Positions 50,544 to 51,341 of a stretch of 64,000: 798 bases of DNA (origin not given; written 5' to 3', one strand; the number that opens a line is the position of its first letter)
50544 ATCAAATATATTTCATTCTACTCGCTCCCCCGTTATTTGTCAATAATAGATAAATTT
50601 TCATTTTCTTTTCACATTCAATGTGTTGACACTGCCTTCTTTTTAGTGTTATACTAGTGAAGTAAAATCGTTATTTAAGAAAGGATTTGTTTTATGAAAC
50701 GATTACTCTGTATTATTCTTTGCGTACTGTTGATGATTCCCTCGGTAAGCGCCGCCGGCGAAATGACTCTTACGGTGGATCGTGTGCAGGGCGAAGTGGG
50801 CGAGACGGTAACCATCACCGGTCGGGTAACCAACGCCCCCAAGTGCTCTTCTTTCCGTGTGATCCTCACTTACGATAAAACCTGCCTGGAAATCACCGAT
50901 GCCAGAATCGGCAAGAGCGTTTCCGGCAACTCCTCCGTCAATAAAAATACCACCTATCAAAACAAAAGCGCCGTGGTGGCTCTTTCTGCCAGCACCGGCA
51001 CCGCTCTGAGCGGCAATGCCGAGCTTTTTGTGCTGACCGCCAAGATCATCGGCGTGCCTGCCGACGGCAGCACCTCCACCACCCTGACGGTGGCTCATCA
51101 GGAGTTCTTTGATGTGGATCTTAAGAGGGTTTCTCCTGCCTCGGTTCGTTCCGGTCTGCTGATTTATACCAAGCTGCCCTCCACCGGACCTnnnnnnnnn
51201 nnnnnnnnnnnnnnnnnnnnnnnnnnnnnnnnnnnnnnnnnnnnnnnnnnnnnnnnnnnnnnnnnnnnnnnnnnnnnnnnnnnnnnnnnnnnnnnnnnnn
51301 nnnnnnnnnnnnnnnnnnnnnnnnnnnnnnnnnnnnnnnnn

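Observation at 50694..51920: Membrane-anchored single-cohesin protein: candidate cell-surface receptor for the dockerin-EEP enzymes (non-cellulosomal cohesin-dockerin system)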

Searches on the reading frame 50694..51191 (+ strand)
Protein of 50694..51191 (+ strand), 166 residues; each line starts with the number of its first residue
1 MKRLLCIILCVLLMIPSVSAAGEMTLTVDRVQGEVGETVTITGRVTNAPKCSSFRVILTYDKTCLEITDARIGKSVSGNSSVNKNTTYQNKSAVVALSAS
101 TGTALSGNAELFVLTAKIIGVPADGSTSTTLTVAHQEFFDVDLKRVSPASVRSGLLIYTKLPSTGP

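Call 21: search_protein_representatives(protein=window:50694-51191:+)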
Query: 166 residues. Proteins with E-value up to 0.001 (for the whole library): 365; up to 1e-10: 50; up to 1e-30: 5. The best 150 are listed.
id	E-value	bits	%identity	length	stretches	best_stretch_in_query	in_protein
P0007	1.8e-46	174.3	59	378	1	1-162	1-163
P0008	7.8e-43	162.4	54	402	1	1-162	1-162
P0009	1.8e-38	148.3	48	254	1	1-161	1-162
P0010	1.5e-37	145.3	50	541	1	1-161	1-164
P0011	2.3e-37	144.7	47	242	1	1-163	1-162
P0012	1.7e-29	119.2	50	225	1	1-143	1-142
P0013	2.1e-29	118.9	45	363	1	1-154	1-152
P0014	3.4e-29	118.2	46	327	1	1-149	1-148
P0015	9.2e-29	116.8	42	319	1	1-155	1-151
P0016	1.0e-28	116.7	42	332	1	1-153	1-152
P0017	6.6e-27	110.8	46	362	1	1-144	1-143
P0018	1.6e-25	106.3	45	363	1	1-149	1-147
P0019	5.2e-24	101.4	41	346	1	1-148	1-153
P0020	7.3e-24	100.9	44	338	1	1-147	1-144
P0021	3.6e-23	98.7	35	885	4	3-81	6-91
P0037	1.1e-14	71.1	34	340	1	1-153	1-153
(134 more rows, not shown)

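Call 61: find_encoding_contigs(protein=P0007, flank=10000, max_places=2)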
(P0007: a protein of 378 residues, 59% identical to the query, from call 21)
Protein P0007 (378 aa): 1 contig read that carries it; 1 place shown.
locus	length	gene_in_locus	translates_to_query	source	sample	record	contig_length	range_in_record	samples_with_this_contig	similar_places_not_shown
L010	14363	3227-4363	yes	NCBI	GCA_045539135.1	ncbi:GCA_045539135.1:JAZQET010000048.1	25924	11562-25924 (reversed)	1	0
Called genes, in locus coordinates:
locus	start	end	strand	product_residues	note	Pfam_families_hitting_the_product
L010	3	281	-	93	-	?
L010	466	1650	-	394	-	PF02608:Bmp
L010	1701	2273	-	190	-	PF00156:Pribosyltran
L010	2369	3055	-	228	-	-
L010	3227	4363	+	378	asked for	PF00963:Cohesin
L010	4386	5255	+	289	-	PF01261:AP_endonuc_2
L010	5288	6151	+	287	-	PF01261:AP_endonuc_2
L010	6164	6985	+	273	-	PF01261:AP_endonuc_2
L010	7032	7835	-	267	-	PF02811:PHP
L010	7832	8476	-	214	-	PF01502:PRA-CH, PF01503:PRA-PH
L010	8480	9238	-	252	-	PF00977:His_biosynth, PF01207:Dus (faint), PF02581:TMP-TENI (faint), PF03060:NMO (faint)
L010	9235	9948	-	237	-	PF00977:His_biosynth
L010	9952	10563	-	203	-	PF00117:GATase, PF07685:GATase_3, PF01174:SNO (faint)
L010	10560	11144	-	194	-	PF00475:IGPD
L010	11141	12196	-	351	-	PF00155:Aminotran_1_2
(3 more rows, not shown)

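Call 62: find_encoding_contigs(protein=P0008, flank=10000, max_places=2)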
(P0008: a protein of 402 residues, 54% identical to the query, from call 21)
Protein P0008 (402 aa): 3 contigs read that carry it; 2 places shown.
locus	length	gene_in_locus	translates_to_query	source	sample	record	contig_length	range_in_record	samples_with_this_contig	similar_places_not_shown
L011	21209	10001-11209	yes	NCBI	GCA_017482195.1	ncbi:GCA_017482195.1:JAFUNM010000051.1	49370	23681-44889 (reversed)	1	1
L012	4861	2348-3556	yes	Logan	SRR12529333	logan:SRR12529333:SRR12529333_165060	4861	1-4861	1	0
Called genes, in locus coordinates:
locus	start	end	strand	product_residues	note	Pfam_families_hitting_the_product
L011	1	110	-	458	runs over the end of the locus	PF03372:Exo_endo_phos (weak)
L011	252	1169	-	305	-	PF04909:Amidohydro_2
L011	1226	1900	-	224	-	PF00132:Hexapep (weak), PF25084:LbH_EIF2B, PF25087:GMPPB_C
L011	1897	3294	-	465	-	PF01134:GIDA (faint), PF01266:DAO (faint), PF01494:FAD_binding_3 (faint), PF03486:HI0933_like (faint), PF07992:Pyr_redox_2 (faint), PF00890:FAD_binding_2, PF21688:FAD-depend_C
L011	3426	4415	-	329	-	PF02653:BPD_transp_2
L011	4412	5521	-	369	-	PF02653:BPD_transp_2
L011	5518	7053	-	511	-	PF00005:ABC_tran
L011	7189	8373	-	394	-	PF02608:Bmp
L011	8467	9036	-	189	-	PF00156:Pribosyltran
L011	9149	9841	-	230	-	-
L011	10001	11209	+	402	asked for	PF00963:Cohesin (weak)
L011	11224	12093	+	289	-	PF01261:AP_endonuc_2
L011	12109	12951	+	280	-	PF01261:AP_endonuc_2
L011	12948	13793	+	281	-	PF01261:AP_endonuc_2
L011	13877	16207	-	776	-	PF00963:Cohesin (weak), PF00404:Dockerin_1 (weak)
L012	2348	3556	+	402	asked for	PF00963:Cohesin (weak)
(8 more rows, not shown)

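Call 76: find_encoding_contigs(protein=P0013, flank=10000, max_places=2)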
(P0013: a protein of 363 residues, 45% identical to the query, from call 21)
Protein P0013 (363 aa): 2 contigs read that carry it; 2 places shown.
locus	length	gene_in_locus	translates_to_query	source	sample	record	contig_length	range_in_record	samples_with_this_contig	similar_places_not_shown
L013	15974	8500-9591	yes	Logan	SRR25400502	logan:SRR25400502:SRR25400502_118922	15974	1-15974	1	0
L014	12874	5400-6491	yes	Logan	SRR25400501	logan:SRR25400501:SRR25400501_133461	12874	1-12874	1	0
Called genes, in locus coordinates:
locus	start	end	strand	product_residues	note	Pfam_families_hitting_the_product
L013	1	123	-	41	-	?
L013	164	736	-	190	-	PF00156:Pribosyltran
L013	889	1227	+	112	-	-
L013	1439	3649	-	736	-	PF08531:Bac_rhamnosid_N, PF05592:Bac_rhamnosid, PF17389:Bac_rhamnosid6H, PF17390:Bac_rhamnosid_C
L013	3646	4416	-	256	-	PF00459:Inositol_P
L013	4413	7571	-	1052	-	-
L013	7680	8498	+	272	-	PF02311:AraC_binding, PF07883:Cupin_2, PF00165:HTH_AraC, PF12833:HTH_18, PF00165:HTH_AraC (weak)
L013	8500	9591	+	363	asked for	PF00963:Cohesin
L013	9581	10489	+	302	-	PF20511:PMI_typeI_cat (weak), PF02311:AraC_binding (faint), PF07883:Cupin_2 (faint), PF21621:MPI_cupin_dom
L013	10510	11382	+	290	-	PF01261:AP_endonuc_2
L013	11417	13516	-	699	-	-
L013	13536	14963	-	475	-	PF24856:AraA_central, PF11762:Arabinose_Iso_C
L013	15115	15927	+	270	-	PF02311:AraC_binding (faint), PF12833:HTH_18, PF00165:HTH_AraC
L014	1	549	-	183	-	?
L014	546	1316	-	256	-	PF00459:Inositol_P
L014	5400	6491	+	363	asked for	PF00963:Cohesin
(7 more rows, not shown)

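Call 77: find_encoding_contigs(protein=P0020, flank=10000, max_places=2)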
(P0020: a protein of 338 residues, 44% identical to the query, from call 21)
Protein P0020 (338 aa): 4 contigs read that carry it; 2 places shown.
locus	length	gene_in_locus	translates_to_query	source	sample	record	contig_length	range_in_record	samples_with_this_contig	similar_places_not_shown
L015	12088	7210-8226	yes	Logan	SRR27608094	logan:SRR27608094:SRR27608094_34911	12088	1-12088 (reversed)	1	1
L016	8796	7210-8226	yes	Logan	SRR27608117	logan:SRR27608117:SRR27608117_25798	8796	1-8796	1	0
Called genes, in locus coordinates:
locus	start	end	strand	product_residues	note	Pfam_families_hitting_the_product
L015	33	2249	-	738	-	PF08531:Bac_rhamnosid_N, PF05592:Bac_rhamnosid, PF17389:Bac_rhamnosid6H, PF17390:Bac_rhamnosid_C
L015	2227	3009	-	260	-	PF00459:Inositol_P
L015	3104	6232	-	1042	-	-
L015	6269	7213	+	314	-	PF02311:AraC_binding, PF07883:Cupin_2, PF00165:HTH_AraC, PF12833:HTH_18, PF00165:HTH_AraC (weak)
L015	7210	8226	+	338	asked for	PF00963:Cohesin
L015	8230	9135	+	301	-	PF20511:PMI_typeI_cat (weak), PF07883:Cupin_2 (faint), PF21621:MPI_cupin_dom (weak)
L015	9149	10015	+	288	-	PF01261:AP_endonuc_2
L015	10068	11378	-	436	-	-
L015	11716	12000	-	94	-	-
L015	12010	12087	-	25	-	?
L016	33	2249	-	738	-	PF08531:Bac_rhamnosid_N, PF05592:Bac_rhamnosid, PF17389:Bac_rhamnosid6H, PF17390:Bac_rhamnosid_C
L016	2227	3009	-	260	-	PF00459:Inositol_P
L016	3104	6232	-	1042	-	-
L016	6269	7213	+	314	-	PF02311:AraC_binding, PF07883:Cupin_2, PF00165:HTH_AraC, PF12833:HTH_18, PF00165:HTH_AraC (weak)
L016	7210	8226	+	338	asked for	PF00963:Cohesin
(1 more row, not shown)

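Call 78: find_encoding_contigs(protein=P0037, flank=10000, max_places=2)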
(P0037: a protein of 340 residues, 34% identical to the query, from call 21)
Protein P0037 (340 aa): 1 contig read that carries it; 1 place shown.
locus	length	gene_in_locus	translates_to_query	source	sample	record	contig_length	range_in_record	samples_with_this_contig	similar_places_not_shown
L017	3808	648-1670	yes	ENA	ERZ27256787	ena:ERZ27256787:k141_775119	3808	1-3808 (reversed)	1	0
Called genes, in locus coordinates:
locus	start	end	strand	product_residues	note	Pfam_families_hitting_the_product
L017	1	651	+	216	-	?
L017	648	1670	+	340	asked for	PF00963:Cohesin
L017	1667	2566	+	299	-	PF02311:AraC_binding (faint), PF07883:Cupin_2 (faint), PF21621:MPI_cupin_dom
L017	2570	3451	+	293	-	PF01261:AP_endonuc_2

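Call 81: search_protein_families(library=ncbifam, proteins=[L013:9581-10489:+, L013:10510-11382:+, L013:4413-7571:-], max_evalue=0.00001)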
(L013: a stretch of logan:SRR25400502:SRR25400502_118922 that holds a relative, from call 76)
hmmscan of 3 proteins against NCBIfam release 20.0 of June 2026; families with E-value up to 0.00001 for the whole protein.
L013:9581-10489:+ (302 aa): 1 family
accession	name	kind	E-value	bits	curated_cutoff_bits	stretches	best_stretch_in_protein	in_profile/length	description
TIGR00218.1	manA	equivalog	7.9e-34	117.4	116.2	2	100-296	151-356/359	mannose-6-phosphate isomerase, class I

L013:10510-11382:+ (290 aa): 3 families
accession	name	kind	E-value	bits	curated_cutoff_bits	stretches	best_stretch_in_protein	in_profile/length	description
NF041277.1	coba_remo_CbiR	equivalog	8.7e-15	54.9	105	1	188-257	164-233/249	cobamide remodeling phosphodiesterase CbiR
NF007360.0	PRK09856.1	equivalog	2.7e-09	37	305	1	90-257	91-247/276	fructoselysine 3-epimerase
TIGR04379.1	myo_inos_iolE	equivalog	2e-08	34.1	290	0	173-259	163-267/290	myo-inosose-2 dehydratase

L013:4413-7571:- (1052 aa): 1 family
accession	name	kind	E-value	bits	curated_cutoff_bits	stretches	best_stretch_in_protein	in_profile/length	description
NF049897.1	AlphaRhamBT4145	equivalog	7.2e-10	37.5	1300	1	457-728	441-716/897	alpha-L-rhamnosidase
